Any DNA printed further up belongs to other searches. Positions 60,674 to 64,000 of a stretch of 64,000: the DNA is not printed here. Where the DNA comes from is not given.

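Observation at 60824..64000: Very large polytopic membrane protein fused to a NapC/NirT-type multiheme cytochrome, missing from the ORF track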

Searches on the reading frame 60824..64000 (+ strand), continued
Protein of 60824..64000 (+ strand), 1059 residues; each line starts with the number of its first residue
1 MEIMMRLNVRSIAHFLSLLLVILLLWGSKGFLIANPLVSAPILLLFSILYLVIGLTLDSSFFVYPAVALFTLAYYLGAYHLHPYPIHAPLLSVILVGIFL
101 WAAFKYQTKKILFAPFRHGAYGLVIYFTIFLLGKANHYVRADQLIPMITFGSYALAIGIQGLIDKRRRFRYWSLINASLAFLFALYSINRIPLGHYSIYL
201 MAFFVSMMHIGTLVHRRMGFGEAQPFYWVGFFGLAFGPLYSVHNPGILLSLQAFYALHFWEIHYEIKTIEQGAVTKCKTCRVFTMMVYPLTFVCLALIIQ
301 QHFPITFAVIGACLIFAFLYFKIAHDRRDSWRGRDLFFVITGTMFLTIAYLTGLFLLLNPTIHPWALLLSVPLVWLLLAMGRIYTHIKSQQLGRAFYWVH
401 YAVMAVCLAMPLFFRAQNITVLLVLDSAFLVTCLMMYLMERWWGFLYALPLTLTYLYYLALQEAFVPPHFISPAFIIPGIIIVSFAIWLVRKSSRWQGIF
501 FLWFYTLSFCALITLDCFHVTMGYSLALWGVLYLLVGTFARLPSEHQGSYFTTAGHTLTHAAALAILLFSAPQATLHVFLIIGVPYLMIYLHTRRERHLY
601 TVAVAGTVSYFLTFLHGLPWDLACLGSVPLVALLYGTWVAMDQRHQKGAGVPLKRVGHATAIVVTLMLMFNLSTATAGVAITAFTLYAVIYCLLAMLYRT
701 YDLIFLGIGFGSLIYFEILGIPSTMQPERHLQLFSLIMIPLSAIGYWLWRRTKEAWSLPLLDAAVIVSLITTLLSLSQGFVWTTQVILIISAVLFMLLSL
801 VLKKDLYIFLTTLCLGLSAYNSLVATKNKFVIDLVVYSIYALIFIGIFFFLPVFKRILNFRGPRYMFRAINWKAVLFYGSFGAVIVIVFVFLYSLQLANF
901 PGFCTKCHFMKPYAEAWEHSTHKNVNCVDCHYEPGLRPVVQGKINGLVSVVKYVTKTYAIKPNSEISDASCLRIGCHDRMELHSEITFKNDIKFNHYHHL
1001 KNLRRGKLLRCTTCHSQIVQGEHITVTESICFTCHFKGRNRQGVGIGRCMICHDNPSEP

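Call 15: find_related_loci(query=A1, collection=genome_contigs, flank=10000)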
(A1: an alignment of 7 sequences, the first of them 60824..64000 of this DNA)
Query A1 (1059 aa) in genome_contigs; peptide patterns used: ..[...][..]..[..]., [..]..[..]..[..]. (x = any residue, [..] = any of these).
108 stretches matched a pattern; 62 encode a relative of the query (tblastn E <= 1e-3); 62 distinct loci.
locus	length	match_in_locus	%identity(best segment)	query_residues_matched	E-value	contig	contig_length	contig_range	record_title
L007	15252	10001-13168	65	4-1059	0e+0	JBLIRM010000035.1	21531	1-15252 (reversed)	MAG: bacterium isolate MG2_202303_bin_300 MG2_202303_bin_300_scaffold_35, whole genome shotgun sequence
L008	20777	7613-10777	64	4-1059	0e+0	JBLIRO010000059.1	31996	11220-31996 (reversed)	MAG: bacterium isolate MG1_202111_bin_529 MG1_202111_bin_529_scaffold_59, whole genome shotgun sequence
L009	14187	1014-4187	57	3-1059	0e+0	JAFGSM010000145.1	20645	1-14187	MAG: bacterium isolate Zod_Metabat.896 k87_7988518, whole genome shotgun sequence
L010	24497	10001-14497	38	4-1058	0e+0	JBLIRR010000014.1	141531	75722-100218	MAG: bacterium isolate MF1_201910_bin_226 MF1_201910_bin_226_scaffold_14, whole genome shotgun sequence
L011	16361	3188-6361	92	2-1059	0e+0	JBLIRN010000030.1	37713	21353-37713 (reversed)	MAG: bacterium isolate MG2_202303_bin_136 MG2_202303_bin_136_scaffold_30, whole genome shotgun sequence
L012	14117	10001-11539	36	623-1058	4e-79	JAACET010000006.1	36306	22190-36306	MAG: Actinomycetota bacterium isolate OTbin.97 scaffold_120, whole genome shotgun sequence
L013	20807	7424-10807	36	16-1058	1e-75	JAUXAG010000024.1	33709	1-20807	MAG: Actinomycetes bacterium isolate CSMAG_2756 CSMAG_2756_k141_949616_length_33709_cov_13.9830, whole genome shotgun se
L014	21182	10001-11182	37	743-1059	2e-69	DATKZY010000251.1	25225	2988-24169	MAG TPA_asm: Planctomycetota bacterium isolate SMAG_U14257 k141_4131306, whole genome shotgun sequence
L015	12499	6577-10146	37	28-1059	1e-67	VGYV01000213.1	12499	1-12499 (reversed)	MAG: Planctomycetota bacterium isolate M_DeepCast_400m_m2_195 M_DeepCast_400m_m2_195_Ga0194112_10009341, whole genome sh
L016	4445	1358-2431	37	750-1053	9e-64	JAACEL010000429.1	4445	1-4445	MAG: Nitrospiraceae bacterium isolate OTbin.67 scaffold_15362, whole genome shotgun sequence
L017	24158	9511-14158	27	9-1058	2e-100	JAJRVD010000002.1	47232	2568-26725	MAG: Candidatus Omnitrophota bacterium isolate Dive96_bin10.280 k141_72493, whole genome shotgun sequence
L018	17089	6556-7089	50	880-1058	2e-51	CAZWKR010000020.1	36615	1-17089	MAG TPA_asm: uncultured bacterium isolate SRP167671_co2_138 genome assembly, contig: NODE_1471_length_36615_cov_38.61799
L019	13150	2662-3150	52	894-1056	9e-51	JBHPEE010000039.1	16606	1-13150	Candidatus Neomarinimicrobiota bacterium isolate SAG AM-311-E08 NODE_39_length_16606_cov_26.200048, whole genome shotgun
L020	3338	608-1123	51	883-1054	1e-49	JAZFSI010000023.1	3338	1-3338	MAG: Candidatus Neomarinimicrobiota bacterium isolate BS1bin.5 BS1bin.5_23, whole genome shotgun sequence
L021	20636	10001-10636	44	851-1059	2e-49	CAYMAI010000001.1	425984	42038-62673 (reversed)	MAG TPA_asm: uncultured Planctomycetia bacterium isolate SRP239054_co1_35 genome assembly, contig: NODE_7_length_425984_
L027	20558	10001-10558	47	873-1056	7e-46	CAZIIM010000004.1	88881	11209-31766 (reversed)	MAG TPA_asm: uncultured bacterium isolate binchicken_co253_63 genome assembly, contig: NODE_56_length_88881_cov_48.42949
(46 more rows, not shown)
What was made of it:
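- The carriers are MAGs labelled unclassified 'bacterium', Actinomycetota, Planctomycetota, Nitrospiraceae and Omnitrophota (call 15).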

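Call 20: find_homologous_proteins(query=A2, max_evalue=0.001)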
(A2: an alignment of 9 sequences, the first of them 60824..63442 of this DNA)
Query A2 (9 sequences) (873 aa, profile of the alignment): 6 proteins with E <= 0.001 among 8000 candidates.
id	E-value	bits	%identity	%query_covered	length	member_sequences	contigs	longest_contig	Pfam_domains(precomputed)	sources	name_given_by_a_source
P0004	0.0e+0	1190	54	100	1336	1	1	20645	PF14537.12,PF03264.20,PF02085.22,PF14522.12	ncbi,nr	ncbi:NapC/NirT family cytochrome c [bacterium]|nr:NapC/NirT family cytochrome c [bacterium]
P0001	0.0e+0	1159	90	100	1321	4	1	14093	PF14537.12,PF03264.20,PF02085.22,PF14522.12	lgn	-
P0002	0.0e+0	1067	61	100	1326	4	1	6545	PF14537.12,PF03264.20,PF02085.22,PF14522.12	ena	-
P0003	5.1e-293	993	62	86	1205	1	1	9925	PF14537.12,PF03264.20,PF02085.22,PF14522.12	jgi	jgi:nitrate/TMAO reductase-like tetraheme cytochrome c subunit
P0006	7.1e-277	939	24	99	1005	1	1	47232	PF03264.20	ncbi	-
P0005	1.6e-217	743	59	73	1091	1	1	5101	PF14537.12,PF03264.20,PF02085.22,PF14522.12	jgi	jgi:hypothetical protein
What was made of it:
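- Tried and rejected: More homologues through the word-indexed search: a profile of nine membrane domains returned the same six proteins (call 20).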

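Call 24: search_solved_structures(query=P0001, max_evalue=1, show_alignments=2)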
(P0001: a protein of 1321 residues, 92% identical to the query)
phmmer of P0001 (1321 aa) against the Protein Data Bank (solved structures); distinct sequences matched with E-value up to 1: 7.
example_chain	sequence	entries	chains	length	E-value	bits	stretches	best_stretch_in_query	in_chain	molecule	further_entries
2j7a_C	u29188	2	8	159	7e-05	23.9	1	872-933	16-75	CYTOCHROME C QUINOL DEHYDROGENASE NRFH | NAPC/NIRT CYTOCHROME C FAMILY PROTEIN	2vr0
6i5b_A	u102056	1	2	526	0.00098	20.1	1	1088-1306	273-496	Uncharacterized protein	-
1qn0_A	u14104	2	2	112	0.017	16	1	913-981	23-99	CYTOCHROME C3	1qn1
1wad_A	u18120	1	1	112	0.017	16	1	913-981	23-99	CYTOCHROME C3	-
6r2q_A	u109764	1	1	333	0.017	16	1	1078-1191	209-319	Cystathionine beta-synthase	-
2bq4_A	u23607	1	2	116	0.19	12.6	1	1051-1153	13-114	BASIC CYTOCHROME C3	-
3ouq_A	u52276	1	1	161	0.57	11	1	1096-1223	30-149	Cytochrome c family protein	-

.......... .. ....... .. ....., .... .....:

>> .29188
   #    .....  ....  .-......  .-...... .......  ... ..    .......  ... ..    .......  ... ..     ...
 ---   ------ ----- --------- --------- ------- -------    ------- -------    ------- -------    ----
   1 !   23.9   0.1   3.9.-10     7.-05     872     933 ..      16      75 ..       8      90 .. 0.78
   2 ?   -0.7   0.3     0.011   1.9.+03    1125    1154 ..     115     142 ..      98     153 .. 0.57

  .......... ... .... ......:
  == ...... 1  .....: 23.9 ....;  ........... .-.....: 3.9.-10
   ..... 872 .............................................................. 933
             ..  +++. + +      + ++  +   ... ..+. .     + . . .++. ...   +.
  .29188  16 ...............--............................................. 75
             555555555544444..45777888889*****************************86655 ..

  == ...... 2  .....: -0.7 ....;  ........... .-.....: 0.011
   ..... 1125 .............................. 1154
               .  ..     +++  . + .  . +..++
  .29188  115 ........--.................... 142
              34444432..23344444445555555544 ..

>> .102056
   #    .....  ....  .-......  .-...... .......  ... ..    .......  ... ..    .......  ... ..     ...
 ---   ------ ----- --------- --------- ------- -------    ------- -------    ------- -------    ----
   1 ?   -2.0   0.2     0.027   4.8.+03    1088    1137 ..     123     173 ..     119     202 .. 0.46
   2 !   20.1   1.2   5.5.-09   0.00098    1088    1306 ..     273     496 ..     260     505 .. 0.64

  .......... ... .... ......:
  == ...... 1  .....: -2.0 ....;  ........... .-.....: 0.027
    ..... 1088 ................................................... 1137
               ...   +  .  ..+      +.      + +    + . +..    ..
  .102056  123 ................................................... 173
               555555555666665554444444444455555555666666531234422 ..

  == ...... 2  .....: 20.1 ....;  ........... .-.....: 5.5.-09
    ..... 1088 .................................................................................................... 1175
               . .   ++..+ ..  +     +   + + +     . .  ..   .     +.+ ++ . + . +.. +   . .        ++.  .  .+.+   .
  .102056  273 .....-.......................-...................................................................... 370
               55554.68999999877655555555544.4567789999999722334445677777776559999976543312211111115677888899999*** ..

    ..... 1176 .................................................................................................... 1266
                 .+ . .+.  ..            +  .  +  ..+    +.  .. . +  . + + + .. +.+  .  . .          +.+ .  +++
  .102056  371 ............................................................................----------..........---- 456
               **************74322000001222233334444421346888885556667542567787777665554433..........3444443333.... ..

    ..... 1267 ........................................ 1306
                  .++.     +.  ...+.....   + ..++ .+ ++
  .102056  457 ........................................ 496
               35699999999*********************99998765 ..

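Call 25: search_protein_families(library=pfam, alignment_id=A2, max_evalue=10)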
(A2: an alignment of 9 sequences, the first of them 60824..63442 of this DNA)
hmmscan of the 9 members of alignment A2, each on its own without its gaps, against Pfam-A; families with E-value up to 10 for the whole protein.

A. member 1, window:60824-63442:+ (873 aa): 0 families

B. families by the number of members that match (of 9 scanned): 4 families
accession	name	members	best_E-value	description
PF04973.17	NMN_transporter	1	0.00074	Nicotinamide mononucleotide transporter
PF21118.2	DosC_2nd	1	0.21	DosC CZB-like middle domain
PF22954.2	DUF7027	1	1.6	Domain of unknown function (DUF7027)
PF05038.18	Cytochrom_B558a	1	4.2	Cytochrome Cytochrome b558 alpha-subunit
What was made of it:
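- On Tmc/Hmc/DsrMKJOP-type transmembrane complexes: No Pfam hit (call 25).
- On Known transporter or respiratory membrane folds: Pfam at E up to 10 gave nothing consistent (call 25).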
